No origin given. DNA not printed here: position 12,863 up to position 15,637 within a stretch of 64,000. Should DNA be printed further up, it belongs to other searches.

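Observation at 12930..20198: Orphan type IV coupling-protein ATPase module next to tRNA-Pro and divergent from a giant Calx-beta adhesin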

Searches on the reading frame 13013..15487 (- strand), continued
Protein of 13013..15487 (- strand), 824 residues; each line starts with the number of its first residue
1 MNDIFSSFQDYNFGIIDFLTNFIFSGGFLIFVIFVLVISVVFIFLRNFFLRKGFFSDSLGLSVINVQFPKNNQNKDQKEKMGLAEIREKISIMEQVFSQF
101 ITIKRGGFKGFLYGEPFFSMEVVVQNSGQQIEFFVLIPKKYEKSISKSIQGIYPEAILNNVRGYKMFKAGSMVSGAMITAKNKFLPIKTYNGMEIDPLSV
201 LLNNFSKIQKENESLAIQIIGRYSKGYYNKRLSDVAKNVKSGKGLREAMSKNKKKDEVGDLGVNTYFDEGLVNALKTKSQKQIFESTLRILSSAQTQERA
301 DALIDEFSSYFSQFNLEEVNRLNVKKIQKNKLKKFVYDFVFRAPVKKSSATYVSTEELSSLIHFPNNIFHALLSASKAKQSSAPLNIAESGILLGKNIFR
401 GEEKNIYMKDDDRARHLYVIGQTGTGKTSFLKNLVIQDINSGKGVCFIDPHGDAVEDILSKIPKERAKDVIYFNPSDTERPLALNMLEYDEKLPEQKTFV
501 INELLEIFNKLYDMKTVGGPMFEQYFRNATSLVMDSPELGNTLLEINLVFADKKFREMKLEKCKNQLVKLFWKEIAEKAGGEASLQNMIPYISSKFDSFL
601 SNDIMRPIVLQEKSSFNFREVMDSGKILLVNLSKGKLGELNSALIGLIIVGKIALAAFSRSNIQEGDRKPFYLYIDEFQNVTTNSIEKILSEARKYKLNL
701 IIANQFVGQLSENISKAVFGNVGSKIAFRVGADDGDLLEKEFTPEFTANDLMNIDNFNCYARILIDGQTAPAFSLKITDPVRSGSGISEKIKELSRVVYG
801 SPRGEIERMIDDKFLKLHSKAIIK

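Call 60: search_protein_families(library=phrogs, proteins=[window:13013-15487:-, L028:7255-7686:+, L030:8479-8793:+, L029:6623-9190:+], max_evalue=0.01)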
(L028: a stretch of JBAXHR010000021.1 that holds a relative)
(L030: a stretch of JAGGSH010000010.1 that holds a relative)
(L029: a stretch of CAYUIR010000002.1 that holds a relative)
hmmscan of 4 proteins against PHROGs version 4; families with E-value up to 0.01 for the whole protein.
window:13013-15487:- (824 aa): 3 families
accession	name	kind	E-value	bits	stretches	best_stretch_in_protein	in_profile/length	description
phrog_5156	-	unknown function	1.8e-80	272.1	1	71-817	38-811/824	-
phrog_7035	-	unknown function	1.1e-16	61.4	2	613-767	437-594/969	-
phrog_2666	-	head and packaging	2e-09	37.7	1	407-458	314-365/555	terminase large subunit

L028:7255-7686:+ (144 aa): 0 families

L030:8479-8793:+ (104 aa): 1 family
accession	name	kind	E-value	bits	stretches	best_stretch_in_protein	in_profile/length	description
phrog_1007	-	unknown function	0.006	17.1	0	12-64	178-226/233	-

L029:6623-9190:+ (855 aa): 0 families

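Call 61: search_dna_similar(query=window:13013-15487:-, collection=phages, mode=protein, max_rows=15)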
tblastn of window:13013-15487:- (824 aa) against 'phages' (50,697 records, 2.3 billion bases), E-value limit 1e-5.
Records with a match: 60; places in all: 60; records where one place covers at least 80% of the query: 4.
Best place of each record, by identity: <60% 60.
By first word of the organism name: Bacillus 56; Lysinibacillus 2; Brevibacillus 1; Microcystis 1.
By host as written in the record: Bacillus subtilis 20; Bacillus subtilis BEST7003 7; - 5; Bacillus cereus 5; Bacillus thuringiensis 4; Bacillus megaterium str. ATCC 43725 2; Bacillus sp. S4 2; Bacillus subtilis Delta6 2; and 10 more.
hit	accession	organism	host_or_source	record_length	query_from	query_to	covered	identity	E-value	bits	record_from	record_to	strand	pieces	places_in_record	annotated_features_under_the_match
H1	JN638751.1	Bacillus phage G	Bacillus megaterium str. ATCC 43725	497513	116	796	83%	24.6%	9e-37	156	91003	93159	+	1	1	156: gp156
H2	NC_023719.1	Bacillus phage G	Bacillus megaterium str. ATCC 43725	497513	116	796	83%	24.6%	9e-37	156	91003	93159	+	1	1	156: gp156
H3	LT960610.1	Bacillus phage SBSphiC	Bacillus subtilis BEST7003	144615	88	810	88%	21.3%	2e-19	100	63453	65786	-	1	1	record has no annotation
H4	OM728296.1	Bacillus phage vB_BsuM-Goe26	Bacillus subtilis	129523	106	810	86%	21.3%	6e-19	99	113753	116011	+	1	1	hypothetical protein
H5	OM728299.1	Bacillus phage vB_BsuM-Goe19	Bacillus subtilis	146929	274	776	61%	24.6%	7e-13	79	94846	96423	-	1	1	hypothetical protein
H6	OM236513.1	Bacillus phage SP82G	Bacillus subtilis BEST7003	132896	274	776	61%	24.6%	9e-13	79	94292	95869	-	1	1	hypothetical protein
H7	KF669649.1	Bacillus phage CampHawk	Bacillus subtilis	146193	274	776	61%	24.6%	2e-12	77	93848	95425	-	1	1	hypothetical protein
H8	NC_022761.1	Bacillus phage CampHawk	Bacillus subtilis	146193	274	776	61%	24.6%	2e-12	77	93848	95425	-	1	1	hypothetical protein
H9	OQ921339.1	Bacillus phage SPO1L4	Bacillus subtilis BEST7003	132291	274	776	61%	24.4%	4e-13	80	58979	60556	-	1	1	hypothetical protein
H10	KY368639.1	Bacillus phage vB_BsuM-Goe2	Bacillus subtilis Goe2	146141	274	776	61%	24.3%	1e-12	78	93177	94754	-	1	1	hypothetical protein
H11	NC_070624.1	Bacillus phage 000TH010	Bacillus subtilis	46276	389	810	51%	23.5%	6e-8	63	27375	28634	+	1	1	47: ATPase domain protein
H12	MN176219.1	Bacillus phage 000TH010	Bacillus subtilis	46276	389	810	51%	23.5%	6e-8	63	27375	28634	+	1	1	47: ATPase domain protein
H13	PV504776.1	Bacillus phage 268TH003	Bacillus subtilis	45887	389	810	51%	23.5%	6e-8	63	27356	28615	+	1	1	ATPase domain protein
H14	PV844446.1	Bacillus phage 279BB001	Bacillus subtilis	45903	389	810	51%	23.5%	9e-8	62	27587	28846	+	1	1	ATPase domain protein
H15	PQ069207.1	Bacillus phage S4-5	Bacillus sp. S4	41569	341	807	57%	21.1%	5e-9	67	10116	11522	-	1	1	record has no annotation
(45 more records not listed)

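Call 62: search_dna_similar(query=window:13013-15487:-, collection=plasmids, mode=protein, max_rows=15)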
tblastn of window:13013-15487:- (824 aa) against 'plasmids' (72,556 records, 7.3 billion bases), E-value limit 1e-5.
Records with a match: 516; places in all: 527; records where one place covers at least 80% of the query: 13.
Best place of each record, by identity: <60% 516.
By first word of the organism name: Bacillus 252; Streptomyces 66; Staphylococcus 28; Clostridium 21; Pseudomonas 16; Natrinema 12; Sulfolobus 11; Haladaptatus 10; Lysinibacillus 9; Halalkalicoccus 5; and 62 more.
By predicted mobility (MOB-suite, as given by PLSDB): non-mobilizable 352; conjugative 122; mobilizable 42.
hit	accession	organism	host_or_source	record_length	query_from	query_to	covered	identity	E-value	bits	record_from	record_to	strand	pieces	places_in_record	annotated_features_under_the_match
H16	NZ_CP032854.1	Bacillus subtilis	cell culture,Cheonggukjang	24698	94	823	89%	22.4%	1e-32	144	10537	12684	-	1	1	DUF87 domain-containing protein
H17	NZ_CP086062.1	Bacillus sp. BC1-43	Sing cell,soil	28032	94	796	85%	23.1%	6e-32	142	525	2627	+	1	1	DUF87 domain-containing protein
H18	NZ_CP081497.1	Streptomyces sp. BHT-5-2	whole organism,plant soil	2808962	150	775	76%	25.3%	6e-48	192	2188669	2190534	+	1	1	none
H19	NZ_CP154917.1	Bacillus subtilis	-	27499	94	780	83%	22.7%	3e-30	137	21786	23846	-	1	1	DUF87 domain-containing protein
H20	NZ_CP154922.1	Bacillus subtilis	-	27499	94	780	83%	22.7%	3e-30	137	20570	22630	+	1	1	DUF87 domain-containing protein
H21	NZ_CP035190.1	Bacillus licheniformis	cell culture,food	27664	94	780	83%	22.7%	5e-30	136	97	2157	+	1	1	DUF87 domain-containing protein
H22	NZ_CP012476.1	Shouchella clausii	-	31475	94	780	83%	22.4%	3e-28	130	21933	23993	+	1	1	DUF87 domain-containing protein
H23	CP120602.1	Bacillus subtilis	cell culture,cornstarch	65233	116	794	82%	22.7%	2e-25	121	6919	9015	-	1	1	DUF87 domain-containing protein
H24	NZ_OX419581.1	Bacillus subtilis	garden soil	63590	116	794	82%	22.7%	2e-25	121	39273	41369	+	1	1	DUF87 domain-containing protein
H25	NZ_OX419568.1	Bacillus subtilis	garden soil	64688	116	794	82%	22.7%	2e-25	121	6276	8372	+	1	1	DUF87 domain-containing protein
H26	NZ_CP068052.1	Peribacillus psychrosaccharolyticus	-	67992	103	780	82%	22.1%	7e-28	129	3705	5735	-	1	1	DUF87 domain-containing protein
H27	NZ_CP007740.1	Bacillus methanolicus MGA3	soil sample, enrichment culture ...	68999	112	780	81%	22.3%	2e-27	127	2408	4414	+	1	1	DUF87 domain-containing protein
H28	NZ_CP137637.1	Niallia sp. XMNu-256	-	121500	112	780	81%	22.0%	2e-25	121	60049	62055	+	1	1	DUF87 domain-containing protein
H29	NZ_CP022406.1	Clostridium sporogenes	-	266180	127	753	76%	23.3%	7e-20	103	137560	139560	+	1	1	ATP-binding protein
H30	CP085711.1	Bacillus sp. F19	single cell,soil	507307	103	780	82%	21.2%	3e-23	114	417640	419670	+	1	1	DUF87 domain-containing protein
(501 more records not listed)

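Call 63: get_annotated_region(hit=H16, flank=8000)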
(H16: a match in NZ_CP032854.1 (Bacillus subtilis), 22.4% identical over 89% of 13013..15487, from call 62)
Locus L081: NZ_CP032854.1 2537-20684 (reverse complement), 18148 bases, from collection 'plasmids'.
description: Bacillus subtilis subsp. subtilis strain MH-1 plasmid unnamed1, complete sequence
organism: Bacillus subtilis (NCBI taxid 135461)
taxonomy: Bacteria; Bacillota; Bacilli; Bacillales; Bacillaceae; Bacillus; Bacillus subtilis
host: -; source: cell culture,Cheonggukjang; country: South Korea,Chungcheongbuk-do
typing (MOB-suite, as given by PLSDB): non-mobilizable
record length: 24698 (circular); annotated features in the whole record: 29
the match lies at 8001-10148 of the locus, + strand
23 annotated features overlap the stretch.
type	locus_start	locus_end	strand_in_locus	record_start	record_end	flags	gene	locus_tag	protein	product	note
CDS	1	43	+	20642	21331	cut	-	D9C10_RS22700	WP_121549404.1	hypothetical protein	-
CDS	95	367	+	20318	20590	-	-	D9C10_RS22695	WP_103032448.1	hypothetical protein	-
CDS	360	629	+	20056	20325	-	-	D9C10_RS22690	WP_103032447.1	hypothetical protein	-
CDS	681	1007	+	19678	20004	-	-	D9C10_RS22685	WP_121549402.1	hypothetical protein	-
CDS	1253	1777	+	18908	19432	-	-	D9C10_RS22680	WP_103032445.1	thermonuclease family protein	-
CDS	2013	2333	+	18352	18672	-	-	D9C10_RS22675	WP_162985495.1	hypothetical protein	-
CDS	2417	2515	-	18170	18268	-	-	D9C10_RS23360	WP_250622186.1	putative holin-like toxin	-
CDS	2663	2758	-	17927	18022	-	-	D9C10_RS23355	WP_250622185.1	putative holin-like toxin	-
CDS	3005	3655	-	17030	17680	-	-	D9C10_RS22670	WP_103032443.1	SprT-like domain-containing protein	-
CDS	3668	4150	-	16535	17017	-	-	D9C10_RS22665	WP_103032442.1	hypothetical protein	-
CDS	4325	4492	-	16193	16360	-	-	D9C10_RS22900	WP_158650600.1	hypothetical protein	-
CDS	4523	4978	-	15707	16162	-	-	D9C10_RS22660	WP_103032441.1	hypothetical protein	-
CDS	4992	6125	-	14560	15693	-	-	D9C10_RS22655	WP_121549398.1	ParM/StbA family protein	GO:0030541 - plasmid partitioning [Evidence IEA]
CDS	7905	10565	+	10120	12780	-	-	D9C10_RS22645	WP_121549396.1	DUF87 domain-containing protein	-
CDS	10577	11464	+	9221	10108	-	-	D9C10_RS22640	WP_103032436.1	replication-relaxation family protein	-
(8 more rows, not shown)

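Call 64: get_annotated_region(hit=H18, flank=8000)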
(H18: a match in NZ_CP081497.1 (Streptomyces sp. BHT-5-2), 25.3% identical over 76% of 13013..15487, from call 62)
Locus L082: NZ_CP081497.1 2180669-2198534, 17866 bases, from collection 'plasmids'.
description: Streptomyces sp. BHT-5-2 plasmid p1, complete sequence
organism: Streptomyces sp. BHT-5-2 (NCBI taxid 2866715)
taxonomy: Bacteria; Actinomycetota; Actinomycetes; Kitasatosporales; Streptomycetaceae; Streptomyces; Streptomyces sp. BHT-5-2
host: -; source: whole organism,plant soil; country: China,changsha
typing (MOB-suite, as given by PLSDB): non-mobilizable
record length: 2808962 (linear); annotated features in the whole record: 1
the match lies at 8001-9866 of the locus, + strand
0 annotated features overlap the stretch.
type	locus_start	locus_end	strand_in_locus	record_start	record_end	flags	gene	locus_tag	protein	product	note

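Call 65: search_protein_families(library=pfam, proteins=[L081:7905-10562:+, L081:10577-11461:+, L081:11496-11828:+, L081:12048-13019:+, L081:13276-13701:+, L081:13682-16225:+, L081:16225-16656:+], max_evalue=0.01)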
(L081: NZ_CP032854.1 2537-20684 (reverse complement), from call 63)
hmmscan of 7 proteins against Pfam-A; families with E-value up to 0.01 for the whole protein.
L081:7905-10562:+ (886 aa): 2 families
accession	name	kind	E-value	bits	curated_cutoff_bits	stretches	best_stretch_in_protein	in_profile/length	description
PF01935.23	DUF87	-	1.3e-09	38.9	23.2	1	332-580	8-217/220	Helicase HerA, central domain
PF10412.15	TrwB_AAD_bind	-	0.0013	18.2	20.5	0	570-680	215-323/387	Type IV secretion-system coupling protein DNA-binding domain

L081:10577-11461:+ (295 aa): 1 family
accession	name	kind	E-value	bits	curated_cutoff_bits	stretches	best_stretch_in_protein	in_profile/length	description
PF13814.12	Replic_Relax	-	1.2e-10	42.2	25.3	1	16-214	4-183/191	Replication-relaxation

L081:11496-11828:+ (111 aa): 1 family
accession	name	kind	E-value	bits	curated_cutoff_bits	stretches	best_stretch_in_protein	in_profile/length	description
PF16212.11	PhoLip_ATPase_C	-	0.00012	22.3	28.3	1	25-88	174-236/251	Phospholipid-translocating P-type ATPase C-terminal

L081:12048-13019:+ (324 aa): 1 family
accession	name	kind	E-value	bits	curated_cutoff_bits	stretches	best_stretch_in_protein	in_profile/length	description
PF12642.13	TpcC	-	3.1e-44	152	27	1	69-319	1-231/231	Conjugative transposon protein TcpC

L081:13276-13701:+ (142 aa): 1 family
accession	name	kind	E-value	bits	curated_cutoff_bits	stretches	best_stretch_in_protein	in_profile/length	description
PF12648.12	TcpE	-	7.5e-19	68.5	29.9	1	8-107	1-98/100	TcpE family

L081:13682-16225:+ (848 aa): 2 families
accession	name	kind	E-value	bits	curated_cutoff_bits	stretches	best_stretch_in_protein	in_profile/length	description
PF12846.13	AAA_10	-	3.1e-116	388.8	27.5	1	457-817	2-362/362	AAA-like domain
PF19044.6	P-loop_TraG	-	8.3e-05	21.8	25.8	1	478-746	31-300/413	TraG P-loop domain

L081:16225-16656:+ (144 aa): 0 families

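Call 68: get_annotated_region(hit=H1, flank=6000)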
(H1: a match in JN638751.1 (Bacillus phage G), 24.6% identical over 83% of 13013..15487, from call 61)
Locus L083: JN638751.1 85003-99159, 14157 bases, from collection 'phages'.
description: Bacillus phage G, complete genome.
organism: Bacillus phage G (NCBI taxid 2884420)
taxonomy: Viruses; Duplodnaviria; Heunggongvirae; Uroviricota; Caudoviricetes; Donellivirus; Donellivirus gee
host: Bacillus megaterium str. ATCC 43725; source: soil; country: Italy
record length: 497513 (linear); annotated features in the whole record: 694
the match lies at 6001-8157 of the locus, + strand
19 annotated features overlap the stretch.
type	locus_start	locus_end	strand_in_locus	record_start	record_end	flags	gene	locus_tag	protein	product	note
CDS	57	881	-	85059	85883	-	146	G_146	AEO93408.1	gp146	27.3 in phage SPO1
CDS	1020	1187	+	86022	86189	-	147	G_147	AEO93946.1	gp147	-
CDS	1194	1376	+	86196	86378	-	148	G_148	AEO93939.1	gp148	-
CDS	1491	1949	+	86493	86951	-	149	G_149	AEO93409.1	gp149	-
CDS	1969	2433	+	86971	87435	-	150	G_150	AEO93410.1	gp150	-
CDS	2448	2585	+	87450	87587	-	151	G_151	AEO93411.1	gp151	-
CDS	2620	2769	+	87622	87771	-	152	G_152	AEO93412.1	gp152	-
CDS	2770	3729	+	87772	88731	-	153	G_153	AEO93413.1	gp153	-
CDS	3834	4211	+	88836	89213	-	154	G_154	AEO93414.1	gp154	-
CDS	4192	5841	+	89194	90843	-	155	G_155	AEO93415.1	gp155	type IV secretory pathway protein; VirB-like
CDS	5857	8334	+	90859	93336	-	156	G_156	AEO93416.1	gp156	ATP-binding/permase; MsbA-like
CDS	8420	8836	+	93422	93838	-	157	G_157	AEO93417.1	gp157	HNH endouclease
CDS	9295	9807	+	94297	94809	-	158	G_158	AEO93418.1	gp158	-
CDS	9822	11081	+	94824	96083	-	159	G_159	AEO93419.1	gp159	-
CDS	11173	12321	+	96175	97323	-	160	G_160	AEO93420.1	gp160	-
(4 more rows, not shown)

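Call 71: find_encoding_contigs(protein=P0001, flank=10000, max_places=3)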
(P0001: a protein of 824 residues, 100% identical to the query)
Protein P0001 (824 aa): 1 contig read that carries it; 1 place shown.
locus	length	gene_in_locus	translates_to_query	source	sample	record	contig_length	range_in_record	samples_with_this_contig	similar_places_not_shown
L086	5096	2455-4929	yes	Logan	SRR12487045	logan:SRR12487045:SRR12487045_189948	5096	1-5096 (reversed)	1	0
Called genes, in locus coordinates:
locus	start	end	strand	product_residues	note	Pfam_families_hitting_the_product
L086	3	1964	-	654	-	?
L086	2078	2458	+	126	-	-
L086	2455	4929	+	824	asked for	PF26449:DUF8128, PF13401:AAA_22 (faint), PF10412:TrwB_AAD_bind (faint), PF12696:TraG-D_C (faint)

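Call 93: search_solved_structures(query=A4, max_evalue=10)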
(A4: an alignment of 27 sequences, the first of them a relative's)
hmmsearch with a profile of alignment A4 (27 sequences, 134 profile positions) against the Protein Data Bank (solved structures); distinct sequences matched with E-value up to 10: 2.
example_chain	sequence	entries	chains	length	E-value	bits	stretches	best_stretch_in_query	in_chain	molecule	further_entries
6xh5_A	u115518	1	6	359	0.36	14.8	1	33-101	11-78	helical fusion design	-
6zep_A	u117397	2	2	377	0.92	13.4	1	6-95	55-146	Leucine aminopeptidase A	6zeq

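Call 94: search_protein_representatives(alignment_id=A6)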
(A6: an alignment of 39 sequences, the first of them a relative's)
Query: 39 sequences, 147 profile positions. Proteins with E-value up to 0.001 (for the whole library): 1223; up to 1e-10: 516; up to 1e-30: 52. The best 150 are listed.
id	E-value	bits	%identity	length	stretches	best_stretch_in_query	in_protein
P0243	4.9e-52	192.5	-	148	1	2-147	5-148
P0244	7.5e-52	191.9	-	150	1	2-147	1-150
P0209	3.0e-49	183.4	-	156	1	2-145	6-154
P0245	4.2e-48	179.7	-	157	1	2-147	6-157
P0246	6.1e-48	179.2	-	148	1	2-147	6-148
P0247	1.0e-46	175.2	-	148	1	2-146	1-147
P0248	6.9e-46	172.5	-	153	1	2-145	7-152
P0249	4.3e-45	169.9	-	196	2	8-147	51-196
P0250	3.2e-44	167.1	-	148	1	2-147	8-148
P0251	7.6e-44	165.9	-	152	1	2-146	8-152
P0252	7.8e-44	165.9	-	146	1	2-145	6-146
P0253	1.6e-43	164.8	-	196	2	39-147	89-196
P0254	1.9e-43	164.6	-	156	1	3-147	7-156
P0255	2.0e-43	164.5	-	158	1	2-147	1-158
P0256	1.7e-42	161.5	-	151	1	2-147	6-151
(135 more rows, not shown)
